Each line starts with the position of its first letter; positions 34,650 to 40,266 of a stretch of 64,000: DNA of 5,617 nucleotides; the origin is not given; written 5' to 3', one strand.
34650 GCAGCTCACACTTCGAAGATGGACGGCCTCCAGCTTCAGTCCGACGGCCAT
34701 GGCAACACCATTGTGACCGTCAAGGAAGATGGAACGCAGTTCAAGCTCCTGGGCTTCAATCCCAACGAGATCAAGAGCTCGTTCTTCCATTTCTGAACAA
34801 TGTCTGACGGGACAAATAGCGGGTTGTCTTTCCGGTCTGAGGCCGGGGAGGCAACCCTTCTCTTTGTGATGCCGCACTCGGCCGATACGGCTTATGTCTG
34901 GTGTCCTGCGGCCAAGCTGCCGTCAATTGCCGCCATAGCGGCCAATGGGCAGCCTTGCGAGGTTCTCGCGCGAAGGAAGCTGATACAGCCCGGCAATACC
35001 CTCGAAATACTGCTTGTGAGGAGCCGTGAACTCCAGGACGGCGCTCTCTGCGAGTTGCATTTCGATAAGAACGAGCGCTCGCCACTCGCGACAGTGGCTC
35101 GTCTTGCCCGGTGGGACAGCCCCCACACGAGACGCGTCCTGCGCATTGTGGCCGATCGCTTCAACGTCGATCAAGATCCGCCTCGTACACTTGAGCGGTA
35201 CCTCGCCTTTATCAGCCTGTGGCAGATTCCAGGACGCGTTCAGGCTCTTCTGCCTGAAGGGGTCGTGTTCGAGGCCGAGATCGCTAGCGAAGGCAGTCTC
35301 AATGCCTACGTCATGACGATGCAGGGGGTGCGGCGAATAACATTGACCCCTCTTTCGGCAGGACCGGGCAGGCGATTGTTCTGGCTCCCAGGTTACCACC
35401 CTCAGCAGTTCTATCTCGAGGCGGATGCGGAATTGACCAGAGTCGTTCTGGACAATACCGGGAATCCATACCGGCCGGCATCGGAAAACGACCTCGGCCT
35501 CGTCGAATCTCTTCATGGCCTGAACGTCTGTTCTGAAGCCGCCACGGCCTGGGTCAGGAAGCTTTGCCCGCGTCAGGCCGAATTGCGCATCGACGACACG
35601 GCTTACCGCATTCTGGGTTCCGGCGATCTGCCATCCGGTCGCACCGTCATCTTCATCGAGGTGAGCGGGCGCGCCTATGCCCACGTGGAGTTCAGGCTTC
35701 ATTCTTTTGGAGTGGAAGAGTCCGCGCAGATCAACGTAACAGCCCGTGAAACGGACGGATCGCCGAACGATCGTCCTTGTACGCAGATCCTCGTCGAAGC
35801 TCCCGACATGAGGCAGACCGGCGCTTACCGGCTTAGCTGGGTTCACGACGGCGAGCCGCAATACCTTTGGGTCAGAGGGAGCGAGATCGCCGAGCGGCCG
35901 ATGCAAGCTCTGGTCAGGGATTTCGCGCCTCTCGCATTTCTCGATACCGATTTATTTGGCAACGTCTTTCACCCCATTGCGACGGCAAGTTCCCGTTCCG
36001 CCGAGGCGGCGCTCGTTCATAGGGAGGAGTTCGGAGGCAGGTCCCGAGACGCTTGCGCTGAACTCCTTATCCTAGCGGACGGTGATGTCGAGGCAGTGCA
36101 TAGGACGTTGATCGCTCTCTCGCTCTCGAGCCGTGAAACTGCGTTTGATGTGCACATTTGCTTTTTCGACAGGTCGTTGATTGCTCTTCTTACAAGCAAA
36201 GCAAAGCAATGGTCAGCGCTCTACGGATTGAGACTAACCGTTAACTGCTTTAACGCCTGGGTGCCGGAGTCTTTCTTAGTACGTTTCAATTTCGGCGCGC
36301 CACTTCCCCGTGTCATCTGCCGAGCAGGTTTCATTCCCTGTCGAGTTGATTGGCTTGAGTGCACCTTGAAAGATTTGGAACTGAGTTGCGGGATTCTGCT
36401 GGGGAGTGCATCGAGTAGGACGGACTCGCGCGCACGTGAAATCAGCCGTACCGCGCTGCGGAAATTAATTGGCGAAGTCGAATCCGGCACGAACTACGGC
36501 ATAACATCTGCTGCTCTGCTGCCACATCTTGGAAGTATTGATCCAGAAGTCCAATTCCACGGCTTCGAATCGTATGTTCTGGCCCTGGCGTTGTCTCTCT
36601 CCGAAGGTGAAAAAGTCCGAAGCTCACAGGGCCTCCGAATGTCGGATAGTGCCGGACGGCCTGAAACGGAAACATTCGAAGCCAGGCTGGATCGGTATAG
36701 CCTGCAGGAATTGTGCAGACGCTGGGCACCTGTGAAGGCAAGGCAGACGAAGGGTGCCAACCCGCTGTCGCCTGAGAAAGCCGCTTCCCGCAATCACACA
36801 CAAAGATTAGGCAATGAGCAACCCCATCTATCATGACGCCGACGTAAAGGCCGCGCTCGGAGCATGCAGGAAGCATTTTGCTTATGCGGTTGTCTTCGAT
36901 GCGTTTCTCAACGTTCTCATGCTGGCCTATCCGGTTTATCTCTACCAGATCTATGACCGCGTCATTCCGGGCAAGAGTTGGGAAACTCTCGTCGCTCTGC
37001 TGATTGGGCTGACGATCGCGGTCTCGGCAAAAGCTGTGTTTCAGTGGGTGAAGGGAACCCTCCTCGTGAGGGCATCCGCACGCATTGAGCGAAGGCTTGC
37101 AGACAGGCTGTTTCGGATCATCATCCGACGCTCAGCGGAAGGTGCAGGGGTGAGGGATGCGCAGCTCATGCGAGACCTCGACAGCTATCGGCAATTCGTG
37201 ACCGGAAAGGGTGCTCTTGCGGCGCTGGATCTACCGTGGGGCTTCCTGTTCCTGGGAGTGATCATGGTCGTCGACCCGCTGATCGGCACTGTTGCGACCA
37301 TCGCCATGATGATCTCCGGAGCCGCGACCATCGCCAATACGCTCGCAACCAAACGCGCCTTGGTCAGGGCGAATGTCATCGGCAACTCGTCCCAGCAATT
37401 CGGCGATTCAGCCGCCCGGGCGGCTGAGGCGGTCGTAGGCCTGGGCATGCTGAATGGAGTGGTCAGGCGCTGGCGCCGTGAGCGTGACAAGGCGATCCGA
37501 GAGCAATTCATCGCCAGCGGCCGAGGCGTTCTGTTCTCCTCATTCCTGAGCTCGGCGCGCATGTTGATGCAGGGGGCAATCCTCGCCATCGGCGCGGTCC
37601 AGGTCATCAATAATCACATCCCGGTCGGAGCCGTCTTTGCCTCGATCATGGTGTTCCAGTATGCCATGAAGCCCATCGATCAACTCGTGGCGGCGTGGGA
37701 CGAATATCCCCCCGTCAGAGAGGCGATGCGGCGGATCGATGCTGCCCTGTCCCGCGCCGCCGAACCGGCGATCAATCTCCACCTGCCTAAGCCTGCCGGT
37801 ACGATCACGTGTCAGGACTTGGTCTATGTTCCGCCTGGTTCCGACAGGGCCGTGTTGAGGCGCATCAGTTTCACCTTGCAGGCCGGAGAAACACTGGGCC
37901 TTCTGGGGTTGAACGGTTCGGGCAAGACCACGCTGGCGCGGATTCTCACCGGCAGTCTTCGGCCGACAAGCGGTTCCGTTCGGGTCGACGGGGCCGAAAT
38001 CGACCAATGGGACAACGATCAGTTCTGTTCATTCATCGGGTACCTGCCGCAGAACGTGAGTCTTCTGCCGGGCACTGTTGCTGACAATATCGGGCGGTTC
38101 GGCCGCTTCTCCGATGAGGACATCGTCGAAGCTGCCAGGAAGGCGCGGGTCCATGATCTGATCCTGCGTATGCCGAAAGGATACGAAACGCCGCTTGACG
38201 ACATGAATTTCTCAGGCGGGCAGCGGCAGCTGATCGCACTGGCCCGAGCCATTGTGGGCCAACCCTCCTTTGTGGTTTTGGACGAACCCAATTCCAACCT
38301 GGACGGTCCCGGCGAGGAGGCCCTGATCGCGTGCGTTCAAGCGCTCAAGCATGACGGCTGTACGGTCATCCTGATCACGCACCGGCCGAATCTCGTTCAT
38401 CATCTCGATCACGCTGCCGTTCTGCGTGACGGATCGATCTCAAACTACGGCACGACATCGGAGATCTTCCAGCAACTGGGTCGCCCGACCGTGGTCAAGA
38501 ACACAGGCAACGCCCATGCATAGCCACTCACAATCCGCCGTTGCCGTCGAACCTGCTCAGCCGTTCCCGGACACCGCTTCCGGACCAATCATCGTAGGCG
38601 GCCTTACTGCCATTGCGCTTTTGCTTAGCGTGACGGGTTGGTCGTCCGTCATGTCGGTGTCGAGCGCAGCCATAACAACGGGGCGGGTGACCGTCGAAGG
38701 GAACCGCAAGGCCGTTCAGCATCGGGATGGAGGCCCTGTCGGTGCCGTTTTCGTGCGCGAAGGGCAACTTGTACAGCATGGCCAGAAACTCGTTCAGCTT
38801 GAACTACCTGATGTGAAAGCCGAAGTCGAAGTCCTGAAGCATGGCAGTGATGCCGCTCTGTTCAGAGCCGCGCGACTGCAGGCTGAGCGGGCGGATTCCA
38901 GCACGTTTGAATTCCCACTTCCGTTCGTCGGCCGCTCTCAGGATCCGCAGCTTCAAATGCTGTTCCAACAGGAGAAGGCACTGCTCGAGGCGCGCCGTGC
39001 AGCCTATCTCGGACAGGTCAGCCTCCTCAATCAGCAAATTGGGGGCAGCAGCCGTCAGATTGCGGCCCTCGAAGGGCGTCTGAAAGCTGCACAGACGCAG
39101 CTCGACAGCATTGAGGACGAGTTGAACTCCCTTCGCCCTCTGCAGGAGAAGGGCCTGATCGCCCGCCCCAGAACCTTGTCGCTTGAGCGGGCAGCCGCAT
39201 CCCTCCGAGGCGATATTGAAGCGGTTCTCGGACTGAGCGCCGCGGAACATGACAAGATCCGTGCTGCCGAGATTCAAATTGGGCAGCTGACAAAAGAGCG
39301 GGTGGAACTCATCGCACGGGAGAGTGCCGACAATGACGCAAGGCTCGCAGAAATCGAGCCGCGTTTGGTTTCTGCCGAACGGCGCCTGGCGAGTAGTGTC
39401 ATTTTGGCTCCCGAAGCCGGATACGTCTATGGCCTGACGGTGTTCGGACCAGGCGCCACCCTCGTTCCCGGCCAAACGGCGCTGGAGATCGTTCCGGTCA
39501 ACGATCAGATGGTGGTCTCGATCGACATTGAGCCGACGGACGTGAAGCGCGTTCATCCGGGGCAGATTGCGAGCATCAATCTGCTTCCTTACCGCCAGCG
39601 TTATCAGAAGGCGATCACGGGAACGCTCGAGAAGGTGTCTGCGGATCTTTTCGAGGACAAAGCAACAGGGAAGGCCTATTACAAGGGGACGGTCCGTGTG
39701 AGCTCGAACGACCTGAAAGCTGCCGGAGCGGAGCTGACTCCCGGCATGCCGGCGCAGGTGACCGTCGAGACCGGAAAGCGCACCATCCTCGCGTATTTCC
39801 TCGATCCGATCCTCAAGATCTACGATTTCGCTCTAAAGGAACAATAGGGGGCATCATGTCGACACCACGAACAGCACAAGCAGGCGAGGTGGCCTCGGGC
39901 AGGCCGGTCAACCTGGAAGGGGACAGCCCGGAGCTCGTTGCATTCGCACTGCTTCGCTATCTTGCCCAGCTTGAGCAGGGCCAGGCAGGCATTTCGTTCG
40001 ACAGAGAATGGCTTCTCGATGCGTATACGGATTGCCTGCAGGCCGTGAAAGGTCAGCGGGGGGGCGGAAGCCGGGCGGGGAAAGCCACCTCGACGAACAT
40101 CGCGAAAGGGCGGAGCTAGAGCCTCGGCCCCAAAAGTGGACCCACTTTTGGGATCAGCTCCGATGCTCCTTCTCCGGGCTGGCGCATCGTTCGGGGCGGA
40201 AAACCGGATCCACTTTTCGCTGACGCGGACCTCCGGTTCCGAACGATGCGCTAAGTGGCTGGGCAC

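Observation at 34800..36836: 678-aa orphan protein translationally wedged between the RTX substrate gene and the T1SS ABC gene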

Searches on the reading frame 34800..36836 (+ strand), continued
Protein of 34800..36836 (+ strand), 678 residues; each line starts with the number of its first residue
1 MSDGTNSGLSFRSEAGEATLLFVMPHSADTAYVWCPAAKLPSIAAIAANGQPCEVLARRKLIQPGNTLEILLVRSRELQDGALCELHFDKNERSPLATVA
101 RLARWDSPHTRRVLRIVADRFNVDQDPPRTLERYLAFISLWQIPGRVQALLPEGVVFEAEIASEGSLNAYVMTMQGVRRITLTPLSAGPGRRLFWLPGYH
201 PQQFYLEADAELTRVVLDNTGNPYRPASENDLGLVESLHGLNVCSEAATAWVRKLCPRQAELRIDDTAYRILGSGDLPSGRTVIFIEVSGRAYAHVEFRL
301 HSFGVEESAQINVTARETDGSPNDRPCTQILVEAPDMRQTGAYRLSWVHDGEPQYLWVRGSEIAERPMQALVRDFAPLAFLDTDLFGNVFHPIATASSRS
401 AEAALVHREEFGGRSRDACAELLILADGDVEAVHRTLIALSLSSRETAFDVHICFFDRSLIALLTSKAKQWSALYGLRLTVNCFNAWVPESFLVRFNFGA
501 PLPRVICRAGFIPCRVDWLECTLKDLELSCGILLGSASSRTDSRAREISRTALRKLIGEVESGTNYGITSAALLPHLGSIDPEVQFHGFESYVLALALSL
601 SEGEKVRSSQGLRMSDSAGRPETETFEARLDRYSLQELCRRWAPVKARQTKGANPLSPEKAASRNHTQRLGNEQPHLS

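Call 64: get_annotated_region(hit=H1, flank=14000)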
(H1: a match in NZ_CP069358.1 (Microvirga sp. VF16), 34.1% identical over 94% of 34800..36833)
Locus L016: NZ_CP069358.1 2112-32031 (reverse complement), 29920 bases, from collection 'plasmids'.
description: Microvirga sp. VF16 plasmid pMVF16-4, complete sequence
organism: Microvirga sp. VF16 (NCBI taxid 2807101)
taxonomy: Bacteria; Pseudomonadota; Alphaproteobacteria; Hyphomicrobiales; Methylobacteriaceae; Microvirga; Microvirga sp. VF16
host: -; source: Vachellia farnesiana,Cell culture; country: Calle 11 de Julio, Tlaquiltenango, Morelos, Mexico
typing (MOB-suite, as given by PLSDB): non-mobilizable
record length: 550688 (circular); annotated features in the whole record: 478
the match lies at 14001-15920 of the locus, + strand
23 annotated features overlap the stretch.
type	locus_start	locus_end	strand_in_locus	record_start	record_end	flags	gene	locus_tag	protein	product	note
CDS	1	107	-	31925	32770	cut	-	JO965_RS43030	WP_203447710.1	glycosyltransferase family 2 protein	-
CDS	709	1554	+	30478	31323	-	-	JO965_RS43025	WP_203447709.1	hypothetical protein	-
CDS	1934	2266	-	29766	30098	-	-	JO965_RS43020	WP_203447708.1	hypothetical protein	-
CDS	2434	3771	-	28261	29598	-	-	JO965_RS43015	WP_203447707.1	flagellin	-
CDS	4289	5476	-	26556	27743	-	-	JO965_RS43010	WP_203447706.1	polysaccharide pyruvyl transferase family protein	-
CDS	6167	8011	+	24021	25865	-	-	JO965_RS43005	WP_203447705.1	hypothetical protein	-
CDS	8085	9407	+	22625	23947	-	-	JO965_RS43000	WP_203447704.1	glycosyltransferase family 4 protein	-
CDS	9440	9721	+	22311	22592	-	-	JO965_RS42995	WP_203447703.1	hypothetical protein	-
CDS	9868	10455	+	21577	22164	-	rfbC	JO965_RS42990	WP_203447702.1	dTDP-4-dehydrorhamnose 3,5-epimerase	GO:0019305 - dTDP-rhamnose biosynthetic process [Evidence IEA]; GO:0009243 - O antigen biosynthetic process [Evidence ...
CDS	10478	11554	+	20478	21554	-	rfbB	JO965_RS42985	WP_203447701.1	dTDP-glucose 4,6-dehydratase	GO:0019305 - dTDP-rhamnose biosynthetic process [Evidence IEA]; GO:0009243 - O antigen biosynthetic process [Evidence ...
CDS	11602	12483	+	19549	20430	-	rfbA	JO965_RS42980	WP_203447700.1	glucose-1-phosphate thymidylyltransferase RfbA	GO:0019305 - dTDP-rhamnose biosynthetic process [Evidence IEA]; GO:0009243 - O antigen biosynthetic process [Evidence ...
CDS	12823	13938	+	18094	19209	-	-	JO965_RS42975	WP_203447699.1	calcium-binding protein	-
CDS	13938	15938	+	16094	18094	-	-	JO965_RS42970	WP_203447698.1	hypothetical protein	-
CDS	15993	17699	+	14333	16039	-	-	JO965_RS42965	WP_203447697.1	type I secretion system permease/ATPase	GO:0030253 - protein secretion by the type I secretion system [Evidence IEA]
CDS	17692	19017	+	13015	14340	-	-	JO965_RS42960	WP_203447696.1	HlyD family type I secretion periplasmic adaptor subunit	GO:0030253 - protein secretion by the type I secretion system [Evidence IEA]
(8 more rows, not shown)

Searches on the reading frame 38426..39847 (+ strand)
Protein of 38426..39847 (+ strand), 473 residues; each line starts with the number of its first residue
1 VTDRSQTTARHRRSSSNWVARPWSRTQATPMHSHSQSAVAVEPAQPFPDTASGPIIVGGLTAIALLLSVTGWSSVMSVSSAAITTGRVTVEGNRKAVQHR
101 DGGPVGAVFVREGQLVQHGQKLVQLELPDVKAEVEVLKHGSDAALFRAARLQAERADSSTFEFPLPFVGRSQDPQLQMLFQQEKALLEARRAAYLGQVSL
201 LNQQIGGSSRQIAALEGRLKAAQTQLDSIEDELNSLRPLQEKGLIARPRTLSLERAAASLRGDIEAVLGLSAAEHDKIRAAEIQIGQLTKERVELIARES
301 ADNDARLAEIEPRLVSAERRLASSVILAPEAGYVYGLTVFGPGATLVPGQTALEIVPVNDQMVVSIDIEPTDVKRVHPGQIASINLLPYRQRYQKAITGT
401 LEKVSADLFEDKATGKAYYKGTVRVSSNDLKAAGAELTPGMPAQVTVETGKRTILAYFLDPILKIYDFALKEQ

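Call 7: search_protein_families(library=pfam, proteins=[window:38426-39847:+], max_evalue=0.01)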
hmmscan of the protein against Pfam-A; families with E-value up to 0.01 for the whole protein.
window:38426-39847:+ (473 aa): 2 families
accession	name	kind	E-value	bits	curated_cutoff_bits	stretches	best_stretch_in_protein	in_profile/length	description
PF13437.12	HlyD_3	-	8.4e-10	39.8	22.2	1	325-440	1-106/106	HlyD family secretion protein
PF16576.10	HlyD_D23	-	7.1e-08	32.4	30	1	84-231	8-141/214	Barrel-sandwich domain of CusB or HlyD membrane-fusion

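Call 8: search_protein_families(library=ncbifam, proteins=[window:38426-39847:+], max_evalue=0.01)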
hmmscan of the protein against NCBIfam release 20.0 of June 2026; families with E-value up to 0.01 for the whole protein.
window:38426-39847:+ (473 aa): 13 families
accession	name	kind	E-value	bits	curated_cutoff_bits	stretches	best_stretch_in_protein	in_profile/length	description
TIGR01843.1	type_I_hlyD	subfamily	1.4e-94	317.4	208.65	1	60-473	9-422/422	HlyD family type I secretion periplasmic adaptor subunit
TIGR00998.1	8a0101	subfamily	6.5e-20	71.3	390.8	1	181-391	79-270/334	EmrA/EmrK family multidrug efflux transporter periplasmic adaptor subunit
TIGR01730.1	RND_mfp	subfamily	6e-11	41.9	94.9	2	296-452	107-249/322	efflux RND transporter periplasmic adaptor subunit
TIGR02971.1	heterocyst_DevB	subfamily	1.4e-10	41.1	129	1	203-405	90-279/327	ABC exporter membrane fusion protein, DevB family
NF007785.0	PRK10476.1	equivalog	1.7e-09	37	376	1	200-411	104-291/347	multidrug transporter subunit MdtN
TIGR01000.1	bacteriocin_acc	subfamily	1.8e-08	33.7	258.85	1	276-463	269-454/457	bacteriocin secretion accessory protein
NF007850.1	PRK10559.1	equivalog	1.2e-05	24.6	400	1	277-428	101-244/303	p-hydroxybenzoic acid efflux pump subunit AaeA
TIGR03794.1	NHLM_micro_HlyD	equivalog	5.4e-05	22.3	156.2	1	64-385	28-317/421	NHLP bacteriocin system secretion protein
TIGR02169.1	SMC_prok_A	equivalog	0.00016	19.5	729.4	1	124-322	294-494/1165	chromosome segregation protein SMC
NF033885.1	conj_TraP_IncI1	equivalog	0.00057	19.7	135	1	162-237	66-141/217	conjugal transfer protein TraP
NF011715.0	PRK15136.1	equivalog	0.00086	18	563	0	76-135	43-102/390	multidrug efflux MFS transporter periplasmic adaptor subunit EmrA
NF006546.0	PRK09039.1-5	equivalog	0.0026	17.1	615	1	192-224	133-165/343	peptidoglycan -binding protein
NF006544.0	PRK09039.1-3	equivalog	0.0082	15.8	362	1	194-225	135-166/343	peptidoglycan -binding protein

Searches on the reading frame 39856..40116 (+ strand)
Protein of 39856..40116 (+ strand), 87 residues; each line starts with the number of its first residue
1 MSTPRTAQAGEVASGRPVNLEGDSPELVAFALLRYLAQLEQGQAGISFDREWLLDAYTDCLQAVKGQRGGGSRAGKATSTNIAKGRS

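Call 53: search_protein_families(library=pfam, proteins=[window:39856-40116:+], max_evalue=0.01)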
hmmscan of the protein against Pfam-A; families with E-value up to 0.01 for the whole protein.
window:39856-40116:+ (87 aa): 0 families
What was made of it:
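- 39856..40119 (+): Conserved 87-aa protein of unknown function; a fifth gene of the module. No Pfam hit: call 53.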

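Call 106: find_homologous_proteins(query=window:39856-40116:+, max_evalue=0.001)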
Query window:39856-40116:+ (87 aa): 75 proteins with E <= 0.001 among 78 candidates.
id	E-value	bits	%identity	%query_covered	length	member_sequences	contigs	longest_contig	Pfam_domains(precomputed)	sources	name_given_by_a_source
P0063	1.6e-45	170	95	100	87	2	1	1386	-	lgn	-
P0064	6.5e-24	101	69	89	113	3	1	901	-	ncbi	-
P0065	6.6e-24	101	73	78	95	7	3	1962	-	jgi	jgi:hypothetical protein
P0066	8.9e-24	101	60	100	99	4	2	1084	-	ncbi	-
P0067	1.8e-23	100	67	78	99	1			-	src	-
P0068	1.8e-23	100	63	90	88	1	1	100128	-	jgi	jgi:hypothetical protein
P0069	3.3e-23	99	68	78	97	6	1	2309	-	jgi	jgi:hypothetical protein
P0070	3.6e-23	99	78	70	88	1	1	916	-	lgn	-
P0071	4.2e-23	99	60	99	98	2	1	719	-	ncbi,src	-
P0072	5.4e-23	98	63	87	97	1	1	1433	-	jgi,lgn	jgi:hypothetical protein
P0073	7.3e-23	98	64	92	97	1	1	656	-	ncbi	-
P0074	7.6e-23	98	63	99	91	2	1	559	-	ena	-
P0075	8.7e-23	98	61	99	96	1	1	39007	-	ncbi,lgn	-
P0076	9.2e-23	97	59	99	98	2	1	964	-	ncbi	-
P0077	1.6e-22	97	62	93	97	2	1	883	-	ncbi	-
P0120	4.0e-19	86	61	79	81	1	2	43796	-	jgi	jgi:hypothetical protein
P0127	1.5e-18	84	69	74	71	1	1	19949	-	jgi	jgi:hypothetical protein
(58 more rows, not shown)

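Call 107: find_encoding_contigs(protein=P0120, flank=9000, max_places=1)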
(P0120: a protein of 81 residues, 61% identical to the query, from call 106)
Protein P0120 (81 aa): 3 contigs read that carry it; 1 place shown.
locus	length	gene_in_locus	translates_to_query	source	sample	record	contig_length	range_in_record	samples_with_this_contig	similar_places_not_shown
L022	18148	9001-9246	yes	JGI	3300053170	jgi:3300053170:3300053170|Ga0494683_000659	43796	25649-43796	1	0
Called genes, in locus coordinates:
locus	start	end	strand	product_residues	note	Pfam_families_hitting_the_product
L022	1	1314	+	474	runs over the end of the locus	PF00413:Peptidase_M10 (faint), PF08548:Peptidase_M10_C, PF00353:HemolysinCabind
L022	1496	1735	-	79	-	-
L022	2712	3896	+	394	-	-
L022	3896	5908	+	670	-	-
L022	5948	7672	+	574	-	PF00664:ABC_membrane, PF00005:ABC_tran, PF02463:SMC_N (faint), PF13304:AAA_21 (weak)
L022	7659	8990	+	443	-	PF25919:BSH_CusB (faint), PF25994:HH_AprE, PF26002:Beta-barrel_AprE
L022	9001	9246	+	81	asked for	-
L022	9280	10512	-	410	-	PF12000:Glyco_trans_4_3, PF00534:Glycos_transf_1, PF13692:Glyco_trans_1_4, PF13524:Glyco_trans_1_2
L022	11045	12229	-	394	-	-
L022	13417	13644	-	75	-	PF12844:HTH_19, PF13560:HTH_31, PF01381:HTH_3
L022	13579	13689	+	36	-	-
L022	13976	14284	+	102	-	-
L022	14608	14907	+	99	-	-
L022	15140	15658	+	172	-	PF13384:HTH_23, PF13518:HTH_28, PF13551:HTH_29, PF13565:HTH_32, PF01498:HTH_Tnp_Tc3_2 (weak), PF13592:HTH_33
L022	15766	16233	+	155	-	PF13358:DDE_3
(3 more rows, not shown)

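Call 108: find_encoding_contigs(protein=P0127, flank=9000, max_places=1)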
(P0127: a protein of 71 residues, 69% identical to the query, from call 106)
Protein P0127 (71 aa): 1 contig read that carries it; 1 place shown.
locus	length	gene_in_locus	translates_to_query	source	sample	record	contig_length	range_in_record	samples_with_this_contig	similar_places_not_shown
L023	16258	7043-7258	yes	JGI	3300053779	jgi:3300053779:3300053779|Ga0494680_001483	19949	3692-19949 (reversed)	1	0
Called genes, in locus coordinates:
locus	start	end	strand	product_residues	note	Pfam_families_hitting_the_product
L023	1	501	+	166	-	?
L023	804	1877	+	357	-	-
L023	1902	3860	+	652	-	-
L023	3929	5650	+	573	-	PF00664:ABC_membrane, PF00005:ABC_tran, PF02463:SMC_N (faint), PF13304:AAA_21 (weak)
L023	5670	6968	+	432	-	PF25994:HH_AprE, PF26002:Beta-barrel_AprE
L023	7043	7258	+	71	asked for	-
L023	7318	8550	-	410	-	PF12000:Glyco_trans_4_3, PF00534:Glycos_transf_1, PF13692:Glyco_trans_1_4, PF13524:Glyco_trans_1_2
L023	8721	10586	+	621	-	-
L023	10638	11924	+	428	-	PF13439:Glyco_transf_4, PF13579:Glyco_trans_4_4, PF00534:Glycos_transf_1, PF13692:Glyco_trans_1_4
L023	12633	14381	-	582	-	PF00413:Peptidase_M10 (weak), PF08548:Peptidase_M10_C, PF00353:HemolysinCabind, PF08548:Peptidase_M10_C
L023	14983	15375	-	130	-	-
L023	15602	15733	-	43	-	-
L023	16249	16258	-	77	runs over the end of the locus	-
